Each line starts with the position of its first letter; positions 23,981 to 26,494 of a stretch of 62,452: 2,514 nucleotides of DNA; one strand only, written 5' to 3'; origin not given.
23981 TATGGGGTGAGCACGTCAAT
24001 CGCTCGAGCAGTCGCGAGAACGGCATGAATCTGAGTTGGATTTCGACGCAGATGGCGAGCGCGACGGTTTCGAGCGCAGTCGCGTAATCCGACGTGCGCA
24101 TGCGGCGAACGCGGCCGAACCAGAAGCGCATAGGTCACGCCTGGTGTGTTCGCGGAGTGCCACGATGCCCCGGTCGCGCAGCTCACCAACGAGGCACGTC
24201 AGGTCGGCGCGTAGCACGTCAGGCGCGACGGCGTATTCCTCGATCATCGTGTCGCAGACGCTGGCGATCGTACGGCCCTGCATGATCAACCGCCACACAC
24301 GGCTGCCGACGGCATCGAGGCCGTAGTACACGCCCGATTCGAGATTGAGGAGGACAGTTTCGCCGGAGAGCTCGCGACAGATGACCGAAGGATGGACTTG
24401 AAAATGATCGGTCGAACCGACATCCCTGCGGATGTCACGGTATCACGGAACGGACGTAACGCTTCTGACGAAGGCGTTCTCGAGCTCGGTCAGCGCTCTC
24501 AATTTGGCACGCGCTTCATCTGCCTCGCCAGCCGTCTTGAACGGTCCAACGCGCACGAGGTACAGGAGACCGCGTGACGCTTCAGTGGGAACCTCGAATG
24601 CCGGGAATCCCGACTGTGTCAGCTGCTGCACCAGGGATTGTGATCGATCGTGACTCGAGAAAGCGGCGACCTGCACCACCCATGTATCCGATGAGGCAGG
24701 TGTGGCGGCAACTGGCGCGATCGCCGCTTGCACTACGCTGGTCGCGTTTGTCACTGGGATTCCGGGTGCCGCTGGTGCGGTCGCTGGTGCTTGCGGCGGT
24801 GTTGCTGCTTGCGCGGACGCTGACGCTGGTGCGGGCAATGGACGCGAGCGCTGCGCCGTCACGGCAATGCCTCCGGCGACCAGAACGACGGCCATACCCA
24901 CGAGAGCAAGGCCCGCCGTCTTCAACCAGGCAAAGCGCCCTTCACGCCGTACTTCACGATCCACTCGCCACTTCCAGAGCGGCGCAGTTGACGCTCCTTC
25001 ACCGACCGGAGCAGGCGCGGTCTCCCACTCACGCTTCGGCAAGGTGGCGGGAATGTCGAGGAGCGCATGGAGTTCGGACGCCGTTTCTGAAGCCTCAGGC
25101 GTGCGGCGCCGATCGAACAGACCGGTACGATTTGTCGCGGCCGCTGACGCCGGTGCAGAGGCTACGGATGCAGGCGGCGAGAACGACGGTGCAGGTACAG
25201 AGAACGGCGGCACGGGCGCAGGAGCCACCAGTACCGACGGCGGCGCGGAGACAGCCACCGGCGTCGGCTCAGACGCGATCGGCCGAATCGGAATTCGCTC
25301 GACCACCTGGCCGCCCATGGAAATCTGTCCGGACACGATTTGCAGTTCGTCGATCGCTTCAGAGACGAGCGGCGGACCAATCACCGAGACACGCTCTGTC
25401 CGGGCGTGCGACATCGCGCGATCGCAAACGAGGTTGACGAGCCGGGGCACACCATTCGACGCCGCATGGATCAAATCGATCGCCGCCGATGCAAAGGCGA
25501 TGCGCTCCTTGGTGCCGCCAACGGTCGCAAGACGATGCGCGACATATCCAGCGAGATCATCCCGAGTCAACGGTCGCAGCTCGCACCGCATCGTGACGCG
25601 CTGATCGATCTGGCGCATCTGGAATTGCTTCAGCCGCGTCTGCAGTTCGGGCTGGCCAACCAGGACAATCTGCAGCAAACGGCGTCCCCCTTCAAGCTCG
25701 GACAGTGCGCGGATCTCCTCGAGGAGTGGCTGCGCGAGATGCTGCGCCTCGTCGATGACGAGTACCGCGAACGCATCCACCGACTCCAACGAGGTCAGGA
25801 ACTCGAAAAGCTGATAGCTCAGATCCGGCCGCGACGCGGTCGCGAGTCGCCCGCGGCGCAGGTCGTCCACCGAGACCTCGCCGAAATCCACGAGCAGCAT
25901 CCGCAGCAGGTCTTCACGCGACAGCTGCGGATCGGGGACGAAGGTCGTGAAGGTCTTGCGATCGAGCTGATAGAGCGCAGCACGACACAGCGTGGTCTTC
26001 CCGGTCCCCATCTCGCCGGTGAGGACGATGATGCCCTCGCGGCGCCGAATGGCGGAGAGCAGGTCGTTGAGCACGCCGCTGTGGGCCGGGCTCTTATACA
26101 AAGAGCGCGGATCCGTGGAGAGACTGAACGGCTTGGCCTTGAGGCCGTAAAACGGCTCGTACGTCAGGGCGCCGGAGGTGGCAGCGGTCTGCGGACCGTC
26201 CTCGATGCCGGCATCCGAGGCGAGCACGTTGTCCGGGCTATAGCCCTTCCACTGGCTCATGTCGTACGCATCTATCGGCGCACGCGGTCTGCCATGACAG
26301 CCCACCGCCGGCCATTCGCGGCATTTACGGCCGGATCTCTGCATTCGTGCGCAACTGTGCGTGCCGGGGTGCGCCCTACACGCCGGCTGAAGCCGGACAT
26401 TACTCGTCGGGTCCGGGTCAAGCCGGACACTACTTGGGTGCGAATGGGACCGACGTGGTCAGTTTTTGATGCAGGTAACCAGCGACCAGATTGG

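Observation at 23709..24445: Orphan lasso-type RRE + B2 peptidase pair; RRE has no start codon and is in frame with the upstream ExeA-SPOR ATPase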

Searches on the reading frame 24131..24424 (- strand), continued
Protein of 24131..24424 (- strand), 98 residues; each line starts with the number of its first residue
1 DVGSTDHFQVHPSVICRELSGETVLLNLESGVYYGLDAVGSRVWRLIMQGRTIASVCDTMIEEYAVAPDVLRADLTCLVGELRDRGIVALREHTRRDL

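Call 39: find_encoding_contigs(protein=P0176, flank=10000, max_places=2)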
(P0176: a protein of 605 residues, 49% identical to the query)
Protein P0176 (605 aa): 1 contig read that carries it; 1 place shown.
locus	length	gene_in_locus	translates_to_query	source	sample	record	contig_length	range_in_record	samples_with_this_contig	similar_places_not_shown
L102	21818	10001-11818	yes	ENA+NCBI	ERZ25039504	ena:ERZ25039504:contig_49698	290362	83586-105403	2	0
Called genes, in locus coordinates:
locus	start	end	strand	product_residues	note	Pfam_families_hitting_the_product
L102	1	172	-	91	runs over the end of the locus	PF06224:AlkZ-like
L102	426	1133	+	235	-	-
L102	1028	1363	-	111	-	PF19135:DUF5818 (weak)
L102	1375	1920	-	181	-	-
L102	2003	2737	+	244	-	-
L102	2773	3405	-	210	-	PF01011:PQQ, PF13360:PQQ_2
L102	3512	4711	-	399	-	PF01011:PQQ, PF13360:PQQ_2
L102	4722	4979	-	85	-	-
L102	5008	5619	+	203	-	-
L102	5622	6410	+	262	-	PF06283:ThuA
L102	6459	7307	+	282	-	PF12543:DUF3738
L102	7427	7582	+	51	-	PF12543:DUF3738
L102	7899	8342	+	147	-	PF05685:Uma2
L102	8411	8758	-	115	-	-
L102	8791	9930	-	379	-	PF05175:MTS (faint), PF06325:PrmA, PF13847:Methyltransf_31 (faint), PF13649:Methyltransf_25 (faint), PF22528:PRMT_C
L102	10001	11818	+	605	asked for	PF13522:GATase_6, PF13537:GATase_7, PF00733:Asn_synthase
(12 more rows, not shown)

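Call 42: search_protein_families(library=ncbifam, proteins=[L101:8771-9910:-, L101:10001-11809:+, L101:11749-12789:+, L101:12786-12941:+, L101:12968-14137:-, L052:6834-8645:-, L052:5860-6888:-], max_evalue=0.01)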
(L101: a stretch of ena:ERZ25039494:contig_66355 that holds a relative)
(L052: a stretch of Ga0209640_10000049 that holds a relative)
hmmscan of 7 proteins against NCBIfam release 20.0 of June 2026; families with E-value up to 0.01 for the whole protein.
L101:8771-9910:- (379 aa): 16 families
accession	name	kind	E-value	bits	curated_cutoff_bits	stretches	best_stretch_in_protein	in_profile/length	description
NF043040.1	corrin_prot_MT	hypoth_equivalog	5.1e-09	35.9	180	1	16-136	23-146/216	corrinoid protein-associated methyltransferase CpaM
TIGR00406.1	prmA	equivalog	5e-08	32.7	183.15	1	29-144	155-264/288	50S ribosomal protein L11 methyltransferase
NF001790.0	PRK00517.3-3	equivalog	2.5e-05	23.8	269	1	25-145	114-231/262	50S ribosomal protein L11 methyltransferase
NF008823.0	PRK11873.1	subfamily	0.00015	21.3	263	1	29-88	73-134/272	arsenite methyltransferase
NF001785.0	PRK00517.2-2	equivalog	0.00023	20.4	188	1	34-65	146-177/282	50S ribosomal protein L11 methyltransferase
NF000468.1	Erm37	exception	0.00027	21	350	1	22-63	19-61/179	23S rRNA (adenine(2058)-N(6))-methyltransferase Erm(37)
NF011528.0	PRK14968.1-2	equivalog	0.00077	19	171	1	30-62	35-66/205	putative methyltransferase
NF000499.2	Erm23S_rRNA_broad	equivalog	0.0012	18.2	212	1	29-107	19-94/244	23S ribosomal RNA methyltransferase Erm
NF000058.2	Erm41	exception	0.0015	18.5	350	0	21-63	17-60/173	23S rRNA (adenine(2058)-N(6))-methyltransferase Erm(41)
TIGR04290.1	meth_Rta_06860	hypoth_equivalog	0.0024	17.4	300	1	21-88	38-103/226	TIGR04290 family methyltransferase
TIGR01983.1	UbiG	equivalog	0.0027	17.1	102.95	1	34-89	50-104/228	bifunctional 2-polyprenyl-6-hydroxyphenol methylase/3-demethylubiquinol 3-O-methyltransferase UbiG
NF001786.0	PRK00517.2-4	equivalog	0.003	16.7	327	1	26-57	136-167/277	50S ribosomal protein L11 methyltransferase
NF001556.0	PRK00377.1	equivalog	0.0035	17.1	238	1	28-95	35-105/198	cobalt-precorrin-6Y C(15)-methyltransferase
NF047649.1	MTase_UXPK_star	exception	0.0046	16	460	1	30-160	74-201/283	methyltransferase/UXPK-star double selenoprotein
NF041537.1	ArsM_AhpD_UU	exception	0.0046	15.8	510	1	30-139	73-182/345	arsenite methyltransferase/AhpD domain selenoprotein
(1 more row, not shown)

L101:10001-11809:+ (602 aa): 7 families
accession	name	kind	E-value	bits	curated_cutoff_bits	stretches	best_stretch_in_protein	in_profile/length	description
NF033535.1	lass_lactam_cya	exception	7.3e-77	259.4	525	2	1-371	1-376/668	lasso peptide isopeptide bond-forming cyclase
TIGR01536.1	asn_synth_AEB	equivalog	5.6e-53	180.7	267.1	1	54-530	61-516/517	asparagine synthase (glutamine-hydrolyzing)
TIGR03108.1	eps_aminotran_1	hypoth_equivalog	4.1e-52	177.7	816.9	1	1-369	1-369/628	XrtA/PEP-CTERM system amidotransferase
TIGR03104.1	trio_amidotrans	equivalog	2.3e-39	135.1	570.1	1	35-368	36-374/589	N-acetylglutaminylglutamine amidotransferase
NF006949.0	PRK09431.1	equivalog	2.9e-27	95.4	499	2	60-162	64-165/554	asparagine synthase B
NF033561.1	macrolact_Ik_Al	subfamily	2.4e-15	56.2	300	1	136-526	97-487/561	albusnodin/ikarugamycin family macrolactam cyclase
TIGR01134.1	purF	equivalog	0.0016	17.9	350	1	52-155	81-192/432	amidophosphoribosyltransferase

L101:11749-12789:+ (346 aa): 2 families
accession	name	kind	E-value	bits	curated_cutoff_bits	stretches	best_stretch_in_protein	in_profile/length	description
TIGR04352.1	HprK_rel_A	equivalog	2.2e-09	36.8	200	1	126-203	71-149/280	HprK-related kinase A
TIGR00679.1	hpr-ser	equivalog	0.0013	18.1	240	1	151-198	132-179/300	HPr(Ser) kinase/phosphatase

L101:12786-12941:+ (51 aa): 1 family
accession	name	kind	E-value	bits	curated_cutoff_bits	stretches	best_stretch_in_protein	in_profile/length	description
NF033528.1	lasso_cyano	subfamily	0.00011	22.1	33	1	10-30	2-22/35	lasso peptide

L101:12968-14137:- (389 aa): 0 families

L052:6834-8645:- (604 aa): 8 families
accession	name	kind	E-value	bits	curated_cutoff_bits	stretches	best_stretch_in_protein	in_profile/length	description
NF033535.1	lass_lactam_cya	exception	3.1e-85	287.1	525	2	1-341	1-340/668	lasso peptide isopeptide bond-forming cyclase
TIGR01536.1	asn_synth_AEB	equivalog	4.3e-58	197.6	267.1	2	18-326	18-317/517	asparagine synthase (glutamine-hydrolyzing)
TIGR03108.1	eps_aminotran_1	hypoth_equivalog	4.4e-49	167.7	816.9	1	1-373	1-369/628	XrtA/PEP-CTERM system amidotransferase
TIGR03104.1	trio_amidotrans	equivalog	1e-43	149.5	570.1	1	2-316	2-317/589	N-acetylglutaminylglutamine amidotransferase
NF006949.0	PRK09431.1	equivalog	6.1e-29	101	499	2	95-167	94-167/554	asparagine synthase B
NF033561.1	macrolact_Ik_Al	subfamily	6.2e-23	81.2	300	1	134-529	92-487/561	albusnodin/ikarugamycin family macrolactam cyclase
NF002048.0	PRK00876.1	subfamily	0.0023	16.8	313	1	235-318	14-94/330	NAD(+) synthase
TIGR00552.1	nadE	equivalog_domain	0.0068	15.7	63.65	1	242-324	7-86/251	NAD(+) synthase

L052:5860-6888:- (343 aa): 4 families
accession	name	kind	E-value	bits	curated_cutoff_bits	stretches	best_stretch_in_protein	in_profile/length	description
TIGR04352.1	HprK_rel_A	equivalog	1.1e-09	37.8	200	1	140-209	88-156/280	HprK-related kinase A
TIGR04249.1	SCM_chp_ScmC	equivalog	0.00011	21.7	125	1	132-201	110-177/292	SynChlorMet cassette protein ScmC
TIGR04355.1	HprK_rel_B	hypoth_equivalog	0.00074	18.7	200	1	146-200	142-196/351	HprK-related kinase B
TIGR00679.1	hpr-ser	equivalog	0.00098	18.4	240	1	151-204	134-187/300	HPr(Ser) kinase/phosphatase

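Call 43: search_protein_families(library=pfam, proteins=[L101:8771-9910:-, L101:11749-12789:+, L101:12786-12941:+, L101:12968-14137:-], max_evalue=0.001)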
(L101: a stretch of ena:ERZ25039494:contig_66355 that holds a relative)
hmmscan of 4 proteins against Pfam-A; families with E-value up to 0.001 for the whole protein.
L101:8771-9910:- (379 aa): 5 families
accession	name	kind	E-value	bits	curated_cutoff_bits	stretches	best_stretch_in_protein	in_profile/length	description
PF22528.1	PRMT_C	-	1.3e-12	48.4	27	1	142-290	5-155/164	Arginine methyltransferase oligomerization subdomain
PF06325.19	PrmA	-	1.5e-09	38.2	22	1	27-140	155-261/296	Ribosomal protein L11 methyltransferase (PrmA)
PF13649.12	Methyltransf_25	-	2.6e-05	25.2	27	1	37-133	1-97/97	Methyltransferase domain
PF17286.7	PRMT5_C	-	6.3e-05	23.4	30.3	1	213-286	66-141/167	PRMT5 oligomerisation domain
PF01728.25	FtsJ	-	0.00083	19.8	24.1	0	31-110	19-103/181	FtsJ-like methyltransferase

L101:11749-12789:+ (346 aa): 0 families

L101:12786-12941:+ (51 aa): 0 families

L101:12968-14137:- (389 aa): 0 families

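Call 49: find_encoding_contigs(protein=P0166, flank=6000, max_places=2)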
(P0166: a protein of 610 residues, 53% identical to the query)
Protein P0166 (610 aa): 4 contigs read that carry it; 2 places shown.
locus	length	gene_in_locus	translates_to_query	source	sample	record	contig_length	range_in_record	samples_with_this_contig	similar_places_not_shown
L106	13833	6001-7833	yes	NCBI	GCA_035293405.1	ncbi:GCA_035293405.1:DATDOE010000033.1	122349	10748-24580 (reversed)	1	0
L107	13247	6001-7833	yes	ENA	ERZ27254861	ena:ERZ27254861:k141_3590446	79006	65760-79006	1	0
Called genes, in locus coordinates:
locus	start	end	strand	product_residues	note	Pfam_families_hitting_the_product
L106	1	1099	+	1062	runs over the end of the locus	PF00873:ACR_tran, PF03176:MMPL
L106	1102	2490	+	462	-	PF02321:OEP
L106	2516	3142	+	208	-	PF13505:OMP_b-brl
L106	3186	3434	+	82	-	-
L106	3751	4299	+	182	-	PF00583:Acetyltransf_1, PF13673:Acetyltransf_10, PF13508:Acetyltransf_7, PF08445:FR47 (weak)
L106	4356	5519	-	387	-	PF06325:PrmA, PF22528:PRMT_C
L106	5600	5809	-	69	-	PF05635:23S_rRNA_IVP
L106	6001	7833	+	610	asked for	PF13522:GATase_6, PF13537:GATase_7, PF00733:Asn_synthase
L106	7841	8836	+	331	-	PF27840:ScmC (weak), PF07475:Hpr_kinase_C (weak)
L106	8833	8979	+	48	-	-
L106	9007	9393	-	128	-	-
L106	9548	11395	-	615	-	-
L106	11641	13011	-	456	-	PF05598:DUF772, PF01609:DDE_Tnp_1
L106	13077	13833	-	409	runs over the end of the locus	PF04551:GcpE, PF26540:GcpE_C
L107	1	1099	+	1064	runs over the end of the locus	PF00873:ACR_tran, PF03176:MMPL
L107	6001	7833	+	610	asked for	PF13522:GATase_6, PF13537:GATase_7, PF00733:Asn_synthase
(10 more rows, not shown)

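Call 50: search_solved_structures(query=P0002, max_evalue=0.01, show_alignments=2)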
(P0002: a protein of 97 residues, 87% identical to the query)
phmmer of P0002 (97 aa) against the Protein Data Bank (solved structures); distinct sequences matched with E-value up to 0.01: 4.
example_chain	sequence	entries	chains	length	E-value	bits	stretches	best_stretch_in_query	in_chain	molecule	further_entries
5v1u_A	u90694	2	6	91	7.9e-12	48.4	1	12-80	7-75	TbiB1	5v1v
9x90_B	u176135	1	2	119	3e-05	27.4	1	13-89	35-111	Lasso peptide biosynthesis PqqD family chaperone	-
6jx3_B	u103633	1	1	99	6.6e-05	26.3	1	8-88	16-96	TfuB1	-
9x8z_B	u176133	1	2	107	0.00028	24.3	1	19-89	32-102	PqqD family protein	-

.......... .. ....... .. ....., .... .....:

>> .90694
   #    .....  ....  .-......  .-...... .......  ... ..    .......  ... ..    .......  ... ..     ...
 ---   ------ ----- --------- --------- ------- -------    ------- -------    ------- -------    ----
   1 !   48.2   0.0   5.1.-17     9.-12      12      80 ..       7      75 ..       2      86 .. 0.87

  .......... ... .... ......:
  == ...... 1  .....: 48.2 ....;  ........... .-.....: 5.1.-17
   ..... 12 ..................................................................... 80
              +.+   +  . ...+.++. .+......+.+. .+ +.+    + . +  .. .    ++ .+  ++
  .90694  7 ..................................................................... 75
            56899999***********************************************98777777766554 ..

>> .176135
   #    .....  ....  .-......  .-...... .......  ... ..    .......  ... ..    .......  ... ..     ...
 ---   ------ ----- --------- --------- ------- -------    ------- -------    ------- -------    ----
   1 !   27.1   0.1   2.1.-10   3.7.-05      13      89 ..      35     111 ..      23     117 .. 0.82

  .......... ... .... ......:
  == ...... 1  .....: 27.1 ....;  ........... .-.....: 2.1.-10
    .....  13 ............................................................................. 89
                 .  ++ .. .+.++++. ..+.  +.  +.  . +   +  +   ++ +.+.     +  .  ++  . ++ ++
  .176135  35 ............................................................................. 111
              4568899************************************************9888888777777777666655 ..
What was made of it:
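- Closest known: Split-B lasso peptide maturation systems. Same: The B1 family matches TbiB1 (5v1u, E=8e-12) and TfuB1 (6jx3) (call 50).
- The B1 family's nearest solved structures are TbiB1 and TfuB1 (calls 42, 50).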

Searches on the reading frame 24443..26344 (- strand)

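Call 6: search_protein_families(library=pfam, proteins=[window:24443-26344:-], max_evalue=0.01)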
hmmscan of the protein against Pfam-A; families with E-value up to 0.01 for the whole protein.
window:24443-26344:- (633 aa): 10 families
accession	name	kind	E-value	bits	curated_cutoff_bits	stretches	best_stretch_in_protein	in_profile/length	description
PF13401.12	AAA_22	-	3.7e-25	89.2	27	1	101-238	3-130/130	AAA domain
PF05036.18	SPOR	-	1.2e-15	58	21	1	552-626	2-75/76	SPOR domain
PF13191.12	AAA_16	-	2e-10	41.9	32.6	1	92-223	12-164/167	AAA ATPase domain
PF25199.1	nSTAND_NTPase5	-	0.00012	22.4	34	1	98-140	31-79/145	Novel STAND NTPase 5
PF00437.27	T2SSE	-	0.00066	18.9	24.9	1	92-132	131-171/370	Type II/IV secretion system protein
PF02367.23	TsaE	-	0.00073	19.9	26.6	1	98-129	16-47/128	Threonylcarbamoyl adenosine biosynthesis protein TsaE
PF07728.20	AAA_5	-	0.0019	18.6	22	1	106-208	2-83/139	AAA domain (dynein-related subfamily)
PF13604.12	AAA_30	-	0.0024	18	27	0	100-232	15-125/191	AAA domain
PF20720.3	nSTAND3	-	0.0025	17.9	27.2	1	101-132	15-46/155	Novel STAND NTPase 3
PF00004.35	AAA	-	0.0029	18.5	21.2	1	106-204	1-70/131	ATPase family associated with various cellular activities (AAA)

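Call 7: search_protein_families(library=ncbifam, proteins=[window:24443-26344:-], max_evalue=0.01)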
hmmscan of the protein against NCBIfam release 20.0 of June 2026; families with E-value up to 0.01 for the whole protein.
window:24443-26344:- (633 aa): 7 families
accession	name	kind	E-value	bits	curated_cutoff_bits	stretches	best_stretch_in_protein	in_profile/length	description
TIGR03015.1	pepcterm_ATPase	hypoth_equivalog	1e-64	218.6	324.5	1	62-335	2-267/269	XrtA/PEP-CTERM system-associated ATPase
NF007953.1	PRK10672.1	equivalog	1.2e-08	34.8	201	1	519-621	261-354/362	endolytic peptidoglycan transglycosylase RlpA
NF008641.0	PRK11633.1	equivalog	4.8e-05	23.9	150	1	517-622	116-219/228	cell division protein DedD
TIGR02223.1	ftsN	equivalog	0.00016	21.4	107.65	1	506-616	181-288/299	cell division protein FtsN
TIGR02533.1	type_II_gspE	equivalog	0.0014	17.4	630.25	1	90-131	230-271/486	type II secretion system ATPase GspE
TIGR00150.1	T6A_YjeE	equivalog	0.0025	17.6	60.1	1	103-127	22-46/135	tRNA (adenosine(37)-N6)-threonylcarbamoyltransferase complex ATPase subunit type 1 TsaE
NF041000.1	ATPase_ComGA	equivalog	0.0042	16.1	300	1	94-128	119-149/267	competence type IV pilus ATPase ComGA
